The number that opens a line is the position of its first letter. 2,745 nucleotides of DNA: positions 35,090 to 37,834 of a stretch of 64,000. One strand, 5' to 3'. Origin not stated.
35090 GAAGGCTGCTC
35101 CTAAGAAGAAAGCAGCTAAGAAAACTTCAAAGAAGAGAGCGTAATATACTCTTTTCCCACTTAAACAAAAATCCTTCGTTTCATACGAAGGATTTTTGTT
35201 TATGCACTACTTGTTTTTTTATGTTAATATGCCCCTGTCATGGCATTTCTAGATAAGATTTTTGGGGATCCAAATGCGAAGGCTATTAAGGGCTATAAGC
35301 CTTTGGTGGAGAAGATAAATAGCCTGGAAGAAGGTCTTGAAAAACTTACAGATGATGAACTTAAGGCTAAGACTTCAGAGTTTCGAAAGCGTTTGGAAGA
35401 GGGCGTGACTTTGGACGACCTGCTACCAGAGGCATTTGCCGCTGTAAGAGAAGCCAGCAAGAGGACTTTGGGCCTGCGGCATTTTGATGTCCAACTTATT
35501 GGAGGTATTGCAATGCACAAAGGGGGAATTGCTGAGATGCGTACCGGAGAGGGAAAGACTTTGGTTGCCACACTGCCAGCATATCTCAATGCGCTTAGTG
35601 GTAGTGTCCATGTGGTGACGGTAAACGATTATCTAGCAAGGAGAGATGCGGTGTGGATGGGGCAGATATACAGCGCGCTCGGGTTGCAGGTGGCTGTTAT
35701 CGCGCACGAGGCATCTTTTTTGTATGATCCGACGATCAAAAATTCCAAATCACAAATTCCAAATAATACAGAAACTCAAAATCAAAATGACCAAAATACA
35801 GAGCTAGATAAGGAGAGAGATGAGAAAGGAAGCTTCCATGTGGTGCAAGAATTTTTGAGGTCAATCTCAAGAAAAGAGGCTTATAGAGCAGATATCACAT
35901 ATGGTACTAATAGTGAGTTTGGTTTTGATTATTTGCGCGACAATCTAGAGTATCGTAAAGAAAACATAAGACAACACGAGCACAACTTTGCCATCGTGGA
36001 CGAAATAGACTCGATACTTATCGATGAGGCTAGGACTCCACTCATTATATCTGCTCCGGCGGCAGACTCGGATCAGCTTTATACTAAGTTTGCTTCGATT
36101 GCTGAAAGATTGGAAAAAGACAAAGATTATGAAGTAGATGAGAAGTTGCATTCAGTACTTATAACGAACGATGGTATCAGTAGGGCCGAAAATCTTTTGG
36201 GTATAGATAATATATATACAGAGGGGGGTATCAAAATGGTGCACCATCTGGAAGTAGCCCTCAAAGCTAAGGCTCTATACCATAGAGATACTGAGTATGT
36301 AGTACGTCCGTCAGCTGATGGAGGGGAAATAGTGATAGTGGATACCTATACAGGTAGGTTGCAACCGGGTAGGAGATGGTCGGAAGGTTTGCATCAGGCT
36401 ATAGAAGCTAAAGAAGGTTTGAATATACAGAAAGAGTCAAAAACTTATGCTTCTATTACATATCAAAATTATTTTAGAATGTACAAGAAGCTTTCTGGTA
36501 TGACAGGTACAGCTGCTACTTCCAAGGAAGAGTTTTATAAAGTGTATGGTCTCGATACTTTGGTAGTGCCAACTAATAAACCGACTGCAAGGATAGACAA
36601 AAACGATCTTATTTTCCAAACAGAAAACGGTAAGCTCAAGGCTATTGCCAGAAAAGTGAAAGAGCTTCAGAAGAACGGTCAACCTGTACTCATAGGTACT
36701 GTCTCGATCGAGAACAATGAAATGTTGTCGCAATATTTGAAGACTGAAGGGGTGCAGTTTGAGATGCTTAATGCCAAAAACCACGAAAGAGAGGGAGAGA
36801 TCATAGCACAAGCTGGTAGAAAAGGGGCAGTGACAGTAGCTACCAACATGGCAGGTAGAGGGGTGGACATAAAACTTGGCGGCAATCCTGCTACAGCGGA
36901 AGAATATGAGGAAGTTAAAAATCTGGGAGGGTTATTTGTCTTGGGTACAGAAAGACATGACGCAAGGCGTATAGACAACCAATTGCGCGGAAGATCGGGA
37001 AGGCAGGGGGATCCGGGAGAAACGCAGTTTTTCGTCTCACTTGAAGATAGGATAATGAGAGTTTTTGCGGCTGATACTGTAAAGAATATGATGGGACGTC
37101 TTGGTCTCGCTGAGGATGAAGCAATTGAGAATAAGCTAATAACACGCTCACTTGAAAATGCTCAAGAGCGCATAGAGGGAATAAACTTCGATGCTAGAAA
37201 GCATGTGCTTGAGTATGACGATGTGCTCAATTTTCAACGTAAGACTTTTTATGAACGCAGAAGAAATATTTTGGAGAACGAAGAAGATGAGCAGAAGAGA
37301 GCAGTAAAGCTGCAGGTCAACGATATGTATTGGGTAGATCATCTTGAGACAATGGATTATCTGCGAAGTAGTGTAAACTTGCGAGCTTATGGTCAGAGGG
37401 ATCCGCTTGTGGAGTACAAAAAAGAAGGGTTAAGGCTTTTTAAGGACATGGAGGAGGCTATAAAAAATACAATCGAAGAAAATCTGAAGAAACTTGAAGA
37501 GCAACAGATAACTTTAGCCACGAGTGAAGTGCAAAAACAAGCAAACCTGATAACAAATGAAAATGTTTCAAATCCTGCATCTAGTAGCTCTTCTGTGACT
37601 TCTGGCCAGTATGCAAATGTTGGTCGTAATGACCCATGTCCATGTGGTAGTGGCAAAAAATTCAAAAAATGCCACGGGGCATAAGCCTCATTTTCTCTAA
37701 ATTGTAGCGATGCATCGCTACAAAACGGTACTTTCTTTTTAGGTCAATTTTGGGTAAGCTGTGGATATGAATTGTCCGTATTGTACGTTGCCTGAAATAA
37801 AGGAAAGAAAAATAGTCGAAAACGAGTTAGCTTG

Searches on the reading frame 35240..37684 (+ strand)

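Call 10: search_protein_families(library=pfam, proteins=[window:35240-37684:+], max_evalue=0.001)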
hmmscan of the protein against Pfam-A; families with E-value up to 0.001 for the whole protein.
window:35240-37684:+ (814 aa): 6 families
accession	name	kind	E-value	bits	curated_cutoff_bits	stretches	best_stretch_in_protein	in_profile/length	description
PF07517.20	SecA_DEAD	-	2.1e-122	408.4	24.6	1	5-432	2-289/290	SecA DEAD-like domain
PF21090.3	P-loop_SecA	-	1.2e-77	260.6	27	2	448-552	1-105/205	SecA P-loop domain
PF07516.18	SecA_SW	-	1.5e-41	143.1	26.7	2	685-751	132-198/200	SecA Wing and Scaffold domain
PF01043.26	SecA_PP_bind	-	1.9e-36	125.4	23.5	1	277-389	2-110/110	SecA preprotein cross-linking domain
PF02810.21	SEC-C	-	8.9e-11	41.9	20.4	1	796-813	1-18/19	SEC-C motif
PF00271.37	Helicase_C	-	0.00036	21.2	23.5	0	470-545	7-82/110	Helicase conserved C-terminal domain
